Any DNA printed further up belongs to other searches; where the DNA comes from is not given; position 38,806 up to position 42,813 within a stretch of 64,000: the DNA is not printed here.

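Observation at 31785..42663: Tandemly duplicated regulator-plus-fibre modules with no phage context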

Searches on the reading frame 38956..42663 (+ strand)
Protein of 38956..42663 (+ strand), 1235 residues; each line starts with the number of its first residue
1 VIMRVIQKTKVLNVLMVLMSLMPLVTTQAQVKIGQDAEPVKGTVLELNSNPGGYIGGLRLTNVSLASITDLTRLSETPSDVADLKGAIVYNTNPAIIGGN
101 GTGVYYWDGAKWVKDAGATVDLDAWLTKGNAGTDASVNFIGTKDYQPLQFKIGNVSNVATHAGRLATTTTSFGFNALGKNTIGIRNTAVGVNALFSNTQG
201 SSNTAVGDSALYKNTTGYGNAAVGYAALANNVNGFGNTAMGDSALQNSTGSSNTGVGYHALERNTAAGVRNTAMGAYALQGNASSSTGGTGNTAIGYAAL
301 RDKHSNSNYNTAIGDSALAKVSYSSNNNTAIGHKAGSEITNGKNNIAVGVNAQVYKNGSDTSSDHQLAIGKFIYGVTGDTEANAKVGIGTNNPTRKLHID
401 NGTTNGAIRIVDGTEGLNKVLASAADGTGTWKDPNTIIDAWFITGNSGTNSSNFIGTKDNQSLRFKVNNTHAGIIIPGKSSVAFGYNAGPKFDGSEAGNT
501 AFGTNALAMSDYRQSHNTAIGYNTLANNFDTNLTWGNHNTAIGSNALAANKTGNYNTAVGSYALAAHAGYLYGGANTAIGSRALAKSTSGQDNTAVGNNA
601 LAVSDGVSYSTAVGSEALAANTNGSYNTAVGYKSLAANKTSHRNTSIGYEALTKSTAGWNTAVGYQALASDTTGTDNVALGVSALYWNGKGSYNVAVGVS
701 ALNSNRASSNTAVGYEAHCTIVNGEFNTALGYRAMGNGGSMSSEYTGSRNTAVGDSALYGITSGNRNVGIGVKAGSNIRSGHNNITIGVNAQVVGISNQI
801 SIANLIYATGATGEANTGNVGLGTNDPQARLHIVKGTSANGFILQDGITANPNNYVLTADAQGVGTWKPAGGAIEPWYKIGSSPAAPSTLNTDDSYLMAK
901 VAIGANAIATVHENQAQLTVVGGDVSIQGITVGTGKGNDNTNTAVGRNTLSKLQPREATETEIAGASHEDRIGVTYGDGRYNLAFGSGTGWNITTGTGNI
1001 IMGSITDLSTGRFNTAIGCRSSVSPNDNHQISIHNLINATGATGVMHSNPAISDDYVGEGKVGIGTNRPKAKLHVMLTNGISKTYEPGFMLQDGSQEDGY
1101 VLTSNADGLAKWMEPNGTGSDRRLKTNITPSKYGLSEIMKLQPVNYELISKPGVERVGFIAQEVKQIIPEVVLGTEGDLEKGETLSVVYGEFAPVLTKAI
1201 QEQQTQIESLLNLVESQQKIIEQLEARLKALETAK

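Call 4: search_protein_families(library=pfam, proteins=[window:38956-42663:+], max_evalue=0.01)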
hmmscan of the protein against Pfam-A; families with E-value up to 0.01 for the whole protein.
window:38956-42663:+ (1235 aa): 1 family
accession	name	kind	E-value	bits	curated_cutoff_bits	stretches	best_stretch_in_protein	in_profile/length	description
PF13884.11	Peptidase_S74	-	2.4e-15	57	22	1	1120-1173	1-58/58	Chaperone of endosialidase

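Call 22: search_solved_structures(query=window:38956-42663:+, max_evalue=1, show_alignments=1)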
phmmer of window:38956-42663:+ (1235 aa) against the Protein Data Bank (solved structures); distinct sequences matched with E-value up to 1: 0.

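Call 66: search_protein_families(library=ncbifam, proteins=[window:38956-42663:+], max_evalue=0.01)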
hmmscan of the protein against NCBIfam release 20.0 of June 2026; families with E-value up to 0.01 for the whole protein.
window:38956-42663:+ (1235 aa): 0 families

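Call 67: search_protein_families(library=phrogs, proteins=[window:38956-42663:+], max_evalue=0.001)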
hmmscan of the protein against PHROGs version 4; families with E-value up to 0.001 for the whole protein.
window:38956-42663:+ (1235 aa): 5 families
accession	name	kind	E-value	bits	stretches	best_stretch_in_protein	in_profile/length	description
phrog_4636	-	tail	3.3e-72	245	6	573-738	235-417/763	tail spike protein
phrog_6002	-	head and packaging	2.3e-65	221.9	6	627-708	702-784/1183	virion structural protein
phrog_23837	-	head and packaging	1.1e-54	187.2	4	504-718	160-374/507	virion structural protein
phrog_5668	-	tail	5.4e-20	71.8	1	1118-1212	1464-1556/1567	tail fiber protein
phrog_28992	-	unknown function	7.8e-06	26.3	1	1116-1203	245-325/343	-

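Call 106: search_dna_similar(query=window:38956-42663:+, collection=phages, mode=protein, max_rows=12)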
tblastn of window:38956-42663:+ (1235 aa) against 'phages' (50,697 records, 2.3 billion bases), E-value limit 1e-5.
Records with a match: 240; places in all: 300; records where one place covers at least 80% of the query: 0.
Best place of each record, by identity: <60% 240.
By first word of the organism name: Streptococcus 91; Synechococcus 49; Vibrio 22; Bacillus 17; Cyanophage 7; Roseobacter 6; Pelagibacter 6; Staphylococcus 5; Alteromonas 5; Prochlorococcus 4; and 15 more.
By host as written in the record: - 21; Synechococcus sp. 14; Synechococcus sp. MW02 12; Bacillus subtilis BEST7003 6; Bacillus subtilis 6; Vibrio cholerae 6; Candidatus Pelagibacter sp. HTCC7211 5; Synechococcus 5; and 120 more.
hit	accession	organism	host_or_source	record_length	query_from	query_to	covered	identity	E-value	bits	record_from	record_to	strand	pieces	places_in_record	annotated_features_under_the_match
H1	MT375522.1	Methylophilales phage Venkman EXVC282S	Methylophilales bacterium H5P1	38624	180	1215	57%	33.1%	8e-32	199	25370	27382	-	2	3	putative FhaB-like adhesion protein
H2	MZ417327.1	Staphylococcus phage PG-2021_29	Staphylococcus epidermidis S414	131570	111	1219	58%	31.4%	1e-10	205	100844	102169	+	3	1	record has no annotation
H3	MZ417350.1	Staphylococcus phage PG-2021_8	Staphylococcus equorum C5824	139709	111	1219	58%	31.4%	1e-10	205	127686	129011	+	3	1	record has no annotation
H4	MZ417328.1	Staphylococcus phage PG-2021_2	Mammaliicoccus vitulinus C5817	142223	111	1219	58%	31.4%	1e-10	205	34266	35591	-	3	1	record has no annotation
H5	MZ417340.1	Staphylococcus phage PG-2021_64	Staphylococcus succinus C6852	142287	111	1219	58%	31.4%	1e-10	205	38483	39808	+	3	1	record has no annotation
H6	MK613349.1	Roseobacter phage CRP-7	Rhodobacteraceae bacterium FZCC0042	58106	170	1232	48%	37.7%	2e-25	263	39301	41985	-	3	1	putative tail structural protein (x2) | hypothetical protein (x2)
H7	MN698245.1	Pelagibacter phage HTVC111P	Candidatus Pelagibacter sp. HTCC7211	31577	170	793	51%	35.2%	2e-35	284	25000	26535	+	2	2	putative tail fiber protein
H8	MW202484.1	Caudoviricetes sp.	Manatee Spring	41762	152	791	52%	34.0%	8e-18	163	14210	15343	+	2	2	endo n acetylneuraminidase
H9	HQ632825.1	Prochlorococcus phage P-SSM5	Prochlorococcus marinus NATL2A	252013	170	808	49%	34.0%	1e-18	159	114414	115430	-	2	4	hypothetical protein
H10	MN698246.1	Pelagibacter phage HTVC112P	Candidatus Pelagibacter sp. HTCC7211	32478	186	734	44%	34.8%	2e-27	127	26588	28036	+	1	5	putative tail fiber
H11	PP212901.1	Staphylococcus phage PT1-4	Staphylococcus gallinarum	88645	57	811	52%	29.6%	3e-11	141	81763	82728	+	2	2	hypothetical protein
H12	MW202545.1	Caudoviricetes sp.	Manatee Spring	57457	178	783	45%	33.8%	1e-22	171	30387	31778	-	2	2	endo n acetylneuraminidase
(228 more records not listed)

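Call 119: search_protein_families(library=padloc, proteins=[window:38956-42663:+], max_evalue=0.001)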
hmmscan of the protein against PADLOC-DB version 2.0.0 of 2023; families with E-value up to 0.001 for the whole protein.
window:38956-42663:+ (1235 aa): 0 families
